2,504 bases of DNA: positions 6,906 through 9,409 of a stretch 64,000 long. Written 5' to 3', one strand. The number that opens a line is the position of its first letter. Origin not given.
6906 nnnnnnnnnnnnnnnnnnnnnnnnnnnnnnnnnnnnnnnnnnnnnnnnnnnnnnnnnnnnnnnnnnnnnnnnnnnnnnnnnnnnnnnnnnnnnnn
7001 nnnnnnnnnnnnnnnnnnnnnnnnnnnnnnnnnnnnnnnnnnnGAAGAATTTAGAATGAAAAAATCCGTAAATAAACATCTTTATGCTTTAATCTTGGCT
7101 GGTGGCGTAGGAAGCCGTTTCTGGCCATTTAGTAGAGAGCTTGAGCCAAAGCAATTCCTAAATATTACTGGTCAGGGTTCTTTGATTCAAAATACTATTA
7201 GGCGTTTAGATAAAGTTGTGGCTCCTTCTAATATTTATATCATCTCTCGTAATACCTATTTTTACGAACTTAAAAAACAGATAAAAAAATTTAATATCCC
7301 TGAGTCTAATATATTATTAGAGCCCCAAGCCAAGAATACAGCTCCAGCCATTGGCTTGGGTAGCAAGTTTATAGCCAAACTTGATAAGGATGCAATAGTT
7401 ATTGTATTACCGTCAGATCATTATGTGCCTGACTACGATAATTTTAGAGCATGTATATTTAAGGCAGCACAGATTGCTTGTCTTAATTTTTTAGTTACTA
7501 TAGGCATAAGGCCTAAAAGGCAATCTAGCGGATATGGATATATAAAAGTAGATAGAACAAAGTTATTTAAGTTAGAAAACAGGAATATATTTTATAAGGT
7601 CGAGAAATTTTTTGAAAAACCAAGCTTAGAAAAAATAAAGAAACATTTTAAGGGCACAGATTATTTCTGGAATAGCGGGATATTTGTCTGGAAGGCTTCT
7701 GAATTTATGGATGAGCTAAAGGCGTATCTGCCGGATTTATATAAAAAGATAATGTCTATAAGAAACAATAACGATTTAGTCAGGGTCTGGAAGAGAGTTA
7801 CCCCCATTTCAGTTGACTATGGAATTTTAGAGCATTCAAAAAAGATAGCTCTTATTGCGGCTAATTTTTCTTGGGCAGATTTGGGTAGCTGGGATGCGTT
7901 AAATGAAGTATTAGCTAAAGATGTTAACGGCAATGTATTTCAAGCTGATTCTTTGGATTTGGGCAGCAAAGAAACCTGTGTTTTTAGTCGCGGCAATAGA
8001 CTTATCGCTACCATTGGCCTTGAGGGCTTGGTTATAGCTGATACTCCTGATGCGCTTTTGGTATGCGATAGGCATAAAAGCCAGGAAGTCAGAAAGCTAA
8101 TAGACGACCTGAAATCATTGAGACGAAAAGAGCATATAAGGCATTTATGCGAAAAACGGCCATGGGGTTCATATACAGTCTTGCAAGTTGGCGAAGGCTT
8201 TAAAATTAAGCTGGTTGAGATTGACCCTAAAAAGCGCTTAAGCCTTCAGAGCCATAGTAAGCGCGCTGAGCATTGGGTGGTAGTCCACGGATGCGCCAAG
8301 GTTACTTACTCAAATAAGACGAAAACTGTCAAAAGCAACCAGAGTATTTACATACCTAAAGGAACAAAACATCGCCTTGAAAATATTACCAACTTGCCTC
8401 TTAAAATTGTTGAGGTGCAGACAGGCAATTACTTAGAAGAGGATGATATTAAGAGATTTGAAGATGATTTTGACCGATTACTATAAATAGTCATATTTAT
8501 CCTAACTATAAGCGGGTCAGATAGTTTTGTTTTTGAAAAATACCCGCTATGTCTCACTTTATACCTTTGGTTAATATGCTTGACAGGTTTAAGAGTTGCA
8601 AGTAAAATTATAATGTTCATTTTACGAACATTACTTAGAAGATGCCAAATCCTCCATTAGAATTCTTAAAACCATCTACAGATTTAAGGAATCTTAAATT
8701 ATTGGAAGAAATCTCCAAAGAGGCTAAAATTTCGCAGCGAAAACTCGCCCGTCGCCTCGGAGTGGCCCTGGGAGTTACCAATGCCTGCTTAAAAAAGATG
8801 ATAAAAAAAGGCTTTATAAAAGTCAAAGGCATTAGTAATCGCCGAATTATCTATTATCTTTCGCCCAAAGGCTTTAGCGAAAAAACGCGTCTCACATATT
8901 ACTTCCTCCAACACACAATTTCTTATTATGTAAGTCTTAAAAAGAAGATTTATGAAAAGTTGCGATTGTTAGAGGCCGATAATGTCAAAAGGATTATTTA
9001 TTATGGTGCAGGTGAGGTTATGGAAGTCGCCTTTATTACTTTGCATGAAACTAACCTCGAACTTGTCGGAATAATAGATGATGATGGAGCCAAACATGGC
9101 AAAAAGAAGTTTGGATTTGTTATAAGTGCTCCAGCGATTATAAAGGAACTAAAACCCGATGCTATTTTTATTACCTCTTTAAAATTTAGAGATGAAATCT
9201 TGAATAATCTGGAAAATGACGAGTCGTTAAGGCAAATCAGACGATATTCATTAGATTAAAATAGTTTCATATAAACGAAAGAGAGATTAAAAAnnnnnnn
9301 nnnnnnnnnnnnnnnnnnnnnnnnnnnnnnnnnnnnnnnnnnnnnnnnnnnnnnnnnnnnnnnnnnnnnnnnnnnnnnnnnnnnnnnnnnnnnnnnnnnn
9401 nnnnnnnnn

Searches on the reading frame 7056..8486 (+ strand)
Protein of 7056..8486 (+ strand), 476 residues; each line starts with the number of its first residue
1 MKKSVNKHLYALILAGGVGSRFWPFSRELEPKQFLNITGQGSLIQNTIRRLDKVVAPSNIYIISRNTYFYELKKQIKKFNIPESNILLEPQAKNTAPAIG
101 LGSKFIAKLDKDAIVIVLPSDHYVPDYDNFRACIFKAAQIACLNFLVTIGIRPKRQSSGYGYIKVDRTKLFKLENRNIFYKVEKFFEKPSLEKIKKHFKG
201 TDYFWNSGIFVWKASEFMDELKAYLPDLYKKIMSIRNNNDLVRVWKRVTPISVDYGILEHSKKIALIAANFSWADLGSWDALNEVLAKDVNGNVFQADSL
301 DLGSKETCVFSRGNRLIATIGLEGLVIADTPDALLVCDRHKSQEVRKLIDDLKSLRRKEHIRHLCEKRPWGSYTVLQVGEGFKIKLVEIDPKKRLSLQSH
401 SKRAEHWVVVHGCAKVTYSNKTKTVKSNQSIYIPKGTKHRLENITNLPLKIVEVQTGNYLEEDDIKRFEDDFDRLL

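Call 7: search_protein_families(library=pfam, proteins=[window:7056-8486:+], max_evalue=0.001)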
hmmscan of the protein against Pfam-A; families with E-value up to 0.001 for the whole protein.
window:7056-8486:+ (476 aa): 5 families
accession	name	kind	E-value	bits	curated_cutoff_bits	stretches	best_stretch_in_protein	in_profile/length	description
PF01050.24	MannoseP_isomer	-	1.4e-42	145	23.6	1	357-470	3-116/116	Mannose-6-phosphate isomerase C-terminal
PF00483.29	NTP_transferase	-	9e-42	143.8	21.2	1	11-289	2-242/245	Nucleotidyl transferase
PF22640.1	ManC_GMP_beta-helix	-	7.9e-14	51.8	27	1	307-352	10-55/55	MannoseP isomerase/GMP-like beta-helix domain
PF07883.17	Cupin_2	-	3e-09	36.9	27.2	1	386-454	2-69/70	Cupin domain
PF12804.13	NTP_transf_3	-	7e-06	26.7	27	1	11-126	1-100/160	MobA-like NTP transferase domain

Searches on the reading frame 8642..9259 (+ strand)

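Call 7: search_protein_families(library=pfam, proteins=[window:8642-9259:+], max_evalue=0.001)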
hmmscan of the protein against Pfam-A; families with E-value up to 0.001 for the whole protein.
window:8642-9259:+ (205 aa): 4 families
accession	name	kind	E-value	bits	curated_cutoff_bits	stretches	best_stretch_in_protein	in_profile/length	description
PF13412.12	HTH_24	-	4.2e-12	45.9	21.9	1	16-60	4-48/48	Winged helix-turn-helix DNA-binding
PF01047.28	MarR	-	1.5e-05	25.2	24.6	1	18-63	6-51/59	MarR family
PF12802.13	MarR_2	-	8.8e-05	23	27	1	20-61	10-52/61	MarR family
PF03297.21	Ribosomal_S25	-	0.00047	20.8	28.8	1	19-71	46-98/101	S25 ribosomal protein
